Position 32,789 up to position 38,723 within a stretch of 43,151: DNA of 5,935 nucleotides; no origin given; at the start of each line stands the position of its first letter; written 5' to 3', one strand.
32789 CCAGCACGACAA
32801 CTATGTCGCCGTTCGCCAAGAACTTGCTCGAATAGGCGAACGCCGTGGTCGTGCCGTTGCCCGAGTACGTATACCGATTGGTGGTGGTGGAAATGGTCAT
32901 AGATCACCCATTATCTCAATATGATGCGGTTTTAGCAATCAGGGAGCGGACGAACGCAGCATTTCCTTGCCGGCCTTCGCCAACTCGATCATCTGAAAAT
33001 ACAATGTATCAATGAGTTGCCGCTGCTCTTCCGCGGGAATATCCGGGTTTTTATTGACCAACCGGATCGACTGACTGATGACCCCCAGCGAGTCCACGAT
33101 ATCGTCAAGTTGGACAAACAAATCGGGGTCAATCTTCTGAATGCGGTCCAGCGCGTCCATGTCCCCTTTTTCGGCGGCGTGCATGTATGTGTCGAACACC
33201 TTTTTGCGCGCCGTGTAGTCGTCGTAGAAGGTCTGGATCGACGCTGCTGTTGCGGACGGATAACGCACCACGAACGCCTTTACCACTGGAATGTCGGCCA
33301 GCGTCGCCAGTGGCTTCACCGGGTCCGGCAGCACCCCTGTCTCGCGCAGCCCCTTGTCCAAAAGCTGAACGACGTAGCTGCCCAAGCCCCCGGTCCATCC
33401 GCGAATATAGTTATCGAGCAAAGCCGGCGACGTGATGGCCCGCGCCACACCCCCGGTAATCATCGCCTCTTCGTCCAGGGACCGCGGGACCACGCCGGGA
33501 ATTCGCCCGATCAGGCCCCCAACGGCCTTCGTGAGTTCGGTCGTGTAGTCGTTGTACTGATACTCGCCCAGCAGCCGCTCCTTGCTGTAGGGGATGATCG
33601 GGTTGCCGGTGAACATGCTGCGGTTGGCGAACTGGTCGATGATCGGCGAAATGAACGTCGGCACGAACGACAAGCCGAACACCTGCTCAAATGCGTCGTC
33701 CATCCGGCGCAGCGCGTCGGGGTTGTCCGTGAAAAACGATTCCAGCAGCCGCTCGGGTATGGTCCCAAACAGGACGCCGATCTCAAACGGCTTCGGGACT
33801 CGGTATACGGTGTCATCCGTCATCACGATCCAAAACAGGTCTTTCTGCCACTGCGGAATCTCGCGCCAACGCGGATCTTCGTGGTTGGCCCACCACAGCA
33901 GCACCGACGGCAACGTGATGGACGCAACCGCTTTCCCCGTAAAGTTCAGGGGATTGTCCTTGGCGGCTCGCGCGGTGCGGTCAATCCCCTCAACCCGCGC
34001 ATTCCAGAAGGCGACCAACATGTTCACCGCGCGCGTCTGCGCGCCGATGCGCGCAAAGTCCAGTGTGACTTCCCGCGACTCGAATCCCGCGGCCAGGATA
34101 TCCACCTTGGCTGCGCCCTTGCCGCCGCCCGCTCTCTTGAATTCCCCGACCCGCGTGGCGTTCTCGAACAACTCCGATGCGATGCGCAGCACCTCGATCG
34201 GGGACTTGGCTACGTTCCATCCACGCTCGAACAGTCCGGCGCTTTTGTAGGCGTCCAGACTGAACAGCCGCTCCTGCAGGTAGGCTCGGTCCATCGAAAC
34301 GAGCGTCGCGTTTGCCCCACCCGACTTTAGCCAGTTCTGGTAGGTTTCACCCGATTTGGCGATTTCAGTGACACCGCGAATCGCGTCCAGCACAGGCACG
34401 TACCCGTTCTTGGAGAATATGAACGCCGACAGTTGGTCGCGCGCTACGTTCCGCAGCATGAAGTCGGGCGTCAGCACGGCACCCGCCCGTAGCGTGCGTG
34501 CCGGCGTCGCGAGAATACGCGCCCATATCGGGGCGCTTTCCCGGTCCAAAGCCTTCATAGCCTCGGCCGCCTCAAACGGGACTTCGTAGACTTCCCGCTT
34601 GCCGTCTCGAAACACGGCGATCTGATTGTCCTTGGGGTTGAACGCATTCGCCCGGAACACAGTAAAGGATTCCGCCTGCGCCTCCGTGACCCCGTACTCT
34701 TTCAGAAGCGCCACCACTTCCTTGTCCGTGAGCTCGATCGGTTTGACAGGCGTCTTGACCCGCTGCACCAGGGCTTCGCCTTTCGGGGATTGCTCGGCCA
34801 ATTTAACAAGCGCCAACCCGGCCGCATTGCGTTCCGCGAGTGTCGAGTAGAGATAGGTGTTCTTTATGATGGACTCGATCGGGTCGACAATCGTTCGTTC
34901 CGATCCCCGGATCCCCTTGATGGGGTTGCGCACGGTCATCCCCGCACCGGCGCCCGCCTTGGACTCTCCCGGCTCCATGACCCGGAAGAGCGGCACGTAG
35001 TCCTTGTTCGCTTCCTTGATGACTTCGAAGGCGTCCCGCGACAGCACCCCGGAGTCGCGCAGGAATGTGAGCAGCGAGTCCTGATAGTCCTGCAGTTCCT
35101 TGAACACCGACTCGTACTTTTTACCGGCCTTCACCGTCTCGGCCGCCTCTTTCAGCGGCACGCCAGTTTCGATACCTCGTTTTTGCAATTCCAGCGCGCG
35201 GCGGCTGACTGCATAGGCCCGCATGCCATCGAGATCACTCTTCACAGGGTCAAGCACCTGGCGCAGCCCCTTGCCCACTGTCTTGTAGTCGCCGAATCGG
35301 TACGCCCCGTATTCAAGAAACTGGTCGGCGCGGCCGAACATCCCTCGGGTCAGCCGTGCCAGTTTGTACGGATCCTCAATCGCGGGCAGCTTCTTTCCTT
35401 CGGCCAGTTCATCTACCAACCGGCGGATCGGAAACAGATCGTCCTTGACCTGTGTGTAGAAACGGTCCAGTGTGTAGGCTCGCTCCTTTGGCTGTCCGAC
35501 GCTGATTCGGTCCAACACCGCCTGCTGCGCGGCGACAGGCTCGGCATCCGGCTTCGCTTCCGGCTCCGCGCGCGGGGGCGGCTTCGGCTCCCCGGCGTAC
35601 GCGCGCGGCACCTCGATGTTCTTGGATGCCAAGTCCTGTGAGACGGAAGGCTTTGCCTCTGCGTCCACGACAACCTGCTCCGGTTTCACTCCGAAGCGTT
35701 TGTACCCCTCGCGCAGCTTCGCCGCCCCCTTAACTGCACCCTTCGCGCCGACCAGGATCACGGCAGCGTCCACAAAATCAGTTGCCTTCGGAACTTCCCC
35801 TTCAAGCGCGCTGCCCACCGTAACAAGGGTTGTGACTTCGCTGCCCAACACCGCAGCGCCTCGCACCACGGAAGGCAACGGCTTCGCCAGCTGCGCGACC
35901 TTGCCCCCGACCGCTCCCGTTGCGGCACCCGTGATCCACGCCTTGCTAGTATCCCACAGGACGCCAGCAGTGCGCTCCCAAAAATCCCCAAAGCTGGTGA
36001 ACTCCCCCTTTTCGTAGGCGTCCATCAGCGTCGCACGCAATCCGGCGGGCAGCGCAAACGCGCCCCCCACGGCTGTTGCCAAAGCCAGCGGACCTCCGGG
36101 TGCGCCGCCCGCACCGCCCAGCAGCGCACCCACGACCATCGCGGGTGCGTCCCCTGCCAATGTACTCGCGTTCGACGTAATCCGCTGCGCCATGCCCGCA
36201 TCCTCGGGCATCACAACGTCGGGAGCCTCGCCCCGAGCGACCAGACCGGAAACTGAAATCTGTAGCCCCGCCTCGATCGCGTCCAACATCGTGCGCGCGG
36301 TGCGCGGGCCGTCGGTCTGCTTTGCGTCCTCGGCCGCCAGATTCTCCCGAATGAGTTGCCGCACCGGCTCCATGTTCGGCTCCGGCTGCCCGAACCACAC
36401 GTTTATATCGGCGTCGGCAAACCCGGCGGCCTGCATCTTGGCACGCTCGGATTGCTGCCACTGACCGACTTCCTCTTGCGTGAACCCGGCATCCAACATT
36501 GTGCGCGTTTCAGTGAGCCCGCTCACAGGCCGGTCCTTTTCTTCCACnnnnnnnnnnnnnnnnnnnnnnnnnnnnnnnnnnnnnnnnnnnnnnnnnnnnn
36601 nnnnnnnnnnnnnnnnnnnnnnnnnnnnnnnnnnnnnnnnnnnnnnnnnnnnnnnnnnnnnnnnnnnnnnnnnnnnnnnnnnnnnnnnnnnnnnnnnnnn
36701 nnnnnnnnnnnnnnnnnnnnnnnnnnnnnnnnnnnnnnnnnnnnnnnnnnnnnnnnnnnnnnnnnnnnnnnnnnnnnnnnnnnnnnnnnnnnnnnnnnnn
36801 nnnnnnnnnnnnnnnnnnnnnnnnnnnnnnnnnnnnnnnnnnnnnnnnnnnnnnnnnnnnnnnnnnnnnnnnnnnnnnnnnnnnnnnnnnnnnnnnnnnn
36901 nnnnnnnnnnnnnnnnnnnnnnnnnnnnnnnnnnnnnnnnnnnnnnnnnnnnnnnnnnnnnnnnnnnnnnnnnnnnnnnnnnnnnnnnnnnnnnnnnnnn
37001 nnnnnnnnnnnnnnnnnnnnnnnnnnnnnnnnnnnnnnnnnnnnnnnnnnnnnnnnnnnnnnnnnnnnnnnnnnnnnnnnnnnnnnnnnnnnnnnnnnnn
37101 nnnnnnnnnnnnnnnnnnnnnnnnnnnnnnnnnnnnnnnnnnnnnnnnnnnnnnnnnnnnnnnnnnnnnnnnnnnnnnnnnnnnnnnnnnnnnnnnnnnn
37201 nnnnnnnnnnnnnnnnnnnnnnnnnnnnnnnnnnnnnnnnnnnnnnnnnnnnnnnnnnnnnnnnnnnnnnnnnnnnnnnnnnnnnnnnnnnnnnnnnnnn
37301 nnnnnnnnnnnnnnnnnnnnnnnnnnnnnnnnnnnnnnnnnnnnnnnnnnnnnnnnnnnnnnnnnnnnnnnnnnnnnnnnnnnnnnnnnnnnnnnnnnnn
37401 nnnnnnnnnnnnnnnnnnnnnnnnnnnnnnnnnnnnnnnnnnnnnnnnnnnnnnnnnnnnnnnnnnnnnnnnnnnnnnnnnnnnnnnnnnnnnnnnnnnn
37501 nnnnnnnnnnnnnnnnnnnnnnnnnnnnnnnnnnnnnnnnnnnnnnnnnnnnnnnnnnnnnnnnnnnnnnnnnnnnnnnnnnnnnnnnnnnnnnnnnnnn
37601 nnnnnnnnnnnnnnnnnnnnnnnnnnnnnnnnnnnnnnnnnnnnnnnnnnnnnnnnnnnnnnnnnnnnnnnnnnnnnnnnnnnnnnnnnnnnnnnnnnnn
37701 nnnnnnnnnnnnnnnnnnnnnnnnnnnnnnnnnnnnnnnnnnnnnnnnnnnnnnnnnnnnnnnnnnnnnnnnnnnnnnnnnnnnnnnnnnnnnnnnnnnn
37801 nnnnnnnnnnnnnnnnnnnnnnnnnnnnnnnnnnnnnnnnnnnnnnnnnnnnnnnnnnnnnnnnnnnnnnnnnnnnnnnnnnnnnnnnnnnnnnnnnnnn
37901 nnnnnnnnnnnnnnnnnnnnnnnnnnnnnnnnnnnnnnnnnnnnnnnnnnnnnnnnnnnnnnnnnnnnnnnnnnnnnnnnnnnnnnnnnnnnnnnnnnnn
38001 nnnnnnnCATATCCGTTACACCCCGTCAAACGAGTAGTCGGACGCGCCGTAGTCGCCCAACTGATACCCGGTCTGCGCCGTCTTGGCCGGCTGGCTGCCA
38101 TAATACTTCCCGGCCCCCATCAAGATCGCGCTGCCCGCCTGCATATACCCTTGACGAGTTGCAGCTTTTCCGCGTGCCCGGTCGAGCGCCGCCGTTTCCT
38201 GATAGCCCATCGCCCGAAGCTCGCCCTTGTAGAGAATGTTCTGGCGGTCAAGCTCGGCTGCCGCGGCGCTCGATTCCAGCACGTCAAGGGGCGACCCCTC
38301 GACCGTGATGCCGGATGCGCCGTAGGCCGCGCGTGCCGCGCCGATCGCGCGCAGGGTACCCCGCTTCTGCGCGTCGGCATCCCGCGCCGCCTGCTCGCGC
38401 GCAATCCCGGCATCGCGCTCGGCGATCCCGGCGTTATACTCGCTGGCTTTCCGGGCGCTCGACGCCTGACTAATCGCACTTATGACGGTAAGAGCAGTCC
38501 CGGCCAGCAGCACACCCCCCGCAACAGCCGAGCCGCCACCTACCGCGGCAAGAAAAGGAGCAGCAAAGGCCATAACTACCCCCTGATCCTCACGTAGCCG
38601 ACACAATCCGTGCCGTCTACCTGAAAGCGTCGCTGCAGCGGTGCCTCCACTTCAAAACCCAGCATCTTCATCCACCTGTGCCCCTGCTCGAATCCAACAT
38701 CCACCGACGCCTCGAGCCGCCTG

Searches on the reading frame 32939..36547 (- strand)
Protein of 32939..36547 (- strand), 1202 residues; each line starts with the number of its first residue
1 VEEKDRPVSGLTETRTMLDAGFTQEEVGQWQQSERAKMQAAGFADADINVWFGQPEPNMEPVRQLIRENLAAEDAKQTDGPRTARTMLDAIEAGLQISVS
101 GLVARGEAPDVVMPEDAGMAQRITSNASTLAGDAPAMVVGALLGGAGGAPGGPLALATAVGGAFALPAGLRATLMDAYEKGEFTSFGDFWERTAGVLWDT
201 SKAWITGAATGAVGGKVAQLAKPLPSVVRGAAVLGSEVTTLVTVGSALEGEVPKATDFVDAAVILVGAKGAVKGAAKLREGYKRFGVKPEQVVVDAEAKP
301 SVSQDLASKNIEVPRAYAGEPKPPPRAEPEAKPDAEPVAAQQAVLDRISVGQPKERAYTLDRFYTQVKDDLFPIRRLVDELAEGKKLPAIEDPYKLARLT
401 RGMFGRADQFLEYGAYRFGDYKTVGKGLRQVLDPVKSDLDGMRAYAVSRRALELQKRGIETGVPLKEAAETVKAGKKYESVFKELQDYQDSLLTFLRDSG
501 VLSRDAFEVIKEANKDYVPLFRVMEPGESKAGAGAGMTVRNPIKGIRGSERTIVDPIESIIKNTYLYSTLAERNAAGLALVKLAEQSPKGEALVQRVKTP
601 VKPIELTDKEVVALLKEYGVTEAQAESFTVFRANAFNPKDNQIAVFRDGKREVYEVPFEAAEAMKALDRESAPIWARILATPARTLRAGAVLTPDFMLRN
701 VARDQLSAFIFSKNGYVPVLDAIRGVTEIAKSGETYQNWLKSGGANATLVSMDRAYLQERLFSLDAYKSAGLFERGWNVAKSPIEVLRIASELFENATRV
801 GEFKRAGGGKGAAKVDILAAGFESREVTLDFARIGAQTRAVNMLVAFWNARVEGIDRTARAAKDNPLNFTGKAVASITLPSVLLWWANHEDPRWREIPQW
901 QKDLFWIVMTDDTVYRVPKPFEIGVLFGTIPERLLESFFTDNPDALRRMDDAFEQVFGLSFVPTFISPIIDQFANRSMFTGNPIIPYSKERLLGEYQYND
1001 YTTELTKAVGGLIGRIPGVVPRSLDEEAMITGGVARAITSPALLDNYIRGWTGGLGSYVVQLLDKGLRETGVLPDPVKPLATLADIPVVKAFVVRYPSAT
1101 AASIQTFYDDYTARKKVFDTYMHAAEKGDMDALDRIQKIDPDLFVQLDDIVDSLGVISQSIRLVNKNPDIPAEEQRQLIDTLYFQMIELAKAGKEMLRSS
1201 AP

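Call 81: search_dna_similar(query=window:32939-36547:-, collection=phages, mode=protein, max_rows=15)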
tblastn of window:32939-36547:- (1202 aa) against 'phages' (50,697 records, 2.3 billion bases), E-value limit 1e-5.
Records with a match: 85; places in all: 85; records where one place covers at least 80% of the query: 3.
Best place of each record, by identity: <60% 85.
By first word of the organism name: Ralstonia 31; Vibrio 19; Bacillus 15; Pelagibacter 6; Escherichia 3; Thalassomonas 2; Shewanella 2; Planktothrix 2; Caudoviricetes 1; Aeromonas 1; and 3 more.
By host as written in the record: Vibrio crassostreae 10; Bacillus megaterium 6; Ralstonia pseudosolanacearum 6; - 5; Bacillus megaterium Km 5; Ralstonia pseudosolanacearum I-31 (MT043) 5; Ralstonia solanacearum 5; Ralstonia pseudosolanacearum I-33 (MT061) 4; and 23 more.
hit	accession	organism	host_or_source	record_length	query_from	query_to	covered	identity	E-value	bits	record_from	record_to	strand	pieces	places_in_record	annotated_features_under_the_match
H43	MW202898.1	Caudoviricetes sp.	Manatee Spring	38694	10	1198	99%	38.4%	0e+0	786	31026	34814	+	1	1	type I restriction enzyme methylase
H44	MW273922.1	Pelagibacter phage HTVC034P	Candidatus Pelagibacter sp. HTCC1062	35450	166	1197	86%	33.2%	9e-156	523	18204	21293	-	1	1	hypothetical protein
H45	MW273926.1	Pelagibacter phage HTVC204P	Candidatus Pelagibacter sp. FZCC0015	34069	13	1191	98%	27.8%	5e-130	447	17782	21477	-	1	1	hypothetical protein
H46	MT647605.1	Pelagibacter phage Lederberg EXVC029P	Candidatus Pelagibacter ubique HTCC1062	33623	295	1197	75%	31.0%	2e-128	442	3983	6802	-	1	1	hypothetical protein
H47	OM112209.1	Bacillus phage PK1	Bacillus sp. (in: Bacteria)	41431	353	1199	70%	28.7%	2e-92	334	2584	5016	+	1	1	hypothetical protein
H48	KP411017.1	Bacillus phage Palmer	Bacillus megaterium strain Km Sp-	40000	363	1191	69%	28.5%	2e-74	278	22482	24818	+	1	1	hypothetical protein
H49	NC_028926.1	Bacillus phage Palmer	Bacillus megaterium strain Km Sp-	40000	363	1191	69%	28.5%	2e-74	278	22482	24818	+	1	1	hypothetical protein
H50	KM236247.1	Bacillus phage Pascal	Bacillus megaterium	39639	369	1191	68%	28.0%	2e-74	279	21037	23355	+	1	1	hypothetical protein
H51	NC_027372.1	Bacillus phage Pascal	Bacillus megaterium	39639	369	1191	68%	28.0%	2e-74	279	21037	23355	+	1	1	hypothetical protein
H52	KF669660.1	Bacillus phage Pony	Bacillus megaterium Km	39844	363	1191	69%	27.7%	6e-72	271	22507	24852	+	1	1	hypothetical protein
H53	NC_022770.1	Bacillus phage Pony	Bacillus megaterium Km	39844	363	1191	69%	27.7%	6e-72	271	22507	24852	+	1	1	hypothetical protein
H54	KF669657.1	Bacillus phage poppyseed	Bacillus megaterium Km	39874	363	1191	69%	27.7%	7e-72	271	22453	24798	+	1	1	hypothetical protein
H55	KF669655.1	Bacillus phage Page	Bacillus megaterium Km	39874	363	1191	69%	27.7%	7e-72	271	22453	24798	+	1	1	hypothetical protein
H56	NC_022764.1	Bacillus phage Page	Bacillus megaterium Km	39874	363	1191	69%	27.7%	7e-72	271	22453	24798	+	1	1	hypothetical protein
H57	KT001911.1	Bacillus phage Pavlov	Bacillus megaterium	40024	363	1191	69%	27.7%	7e-72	271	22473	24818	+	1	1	hypothetical protein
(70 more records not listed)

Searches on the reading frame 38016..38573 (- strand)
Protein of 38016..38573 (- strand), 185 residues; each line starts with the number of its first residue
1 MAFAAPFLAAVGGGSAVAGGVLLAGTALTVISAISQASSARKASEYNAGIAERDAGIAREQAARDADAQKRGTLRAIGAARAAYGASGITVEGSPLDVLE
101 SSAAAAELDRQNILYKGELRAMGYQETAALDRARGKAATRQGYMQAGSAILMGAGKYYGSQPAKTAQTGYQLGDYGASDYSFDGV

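Call 88: search_protein_families(library=phrogs, proteins=[window:38016-38573:-], max_evalue=0.01)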
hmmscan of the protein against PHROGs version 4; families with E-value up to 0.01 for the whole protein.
window:38016-38573:- (185 aa): 3 families
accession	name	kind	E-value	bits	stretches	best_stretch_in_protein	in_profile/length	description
phrog_418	-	head and packaging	1.1e-25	91.6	1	16-162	7-154/166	internal virion protein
phrog_24149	-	unknown function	2.2e-11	44.5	1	22-166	244-386/415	-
phrog_34412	-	unknown function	0.004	18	1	15-138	8-131/189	-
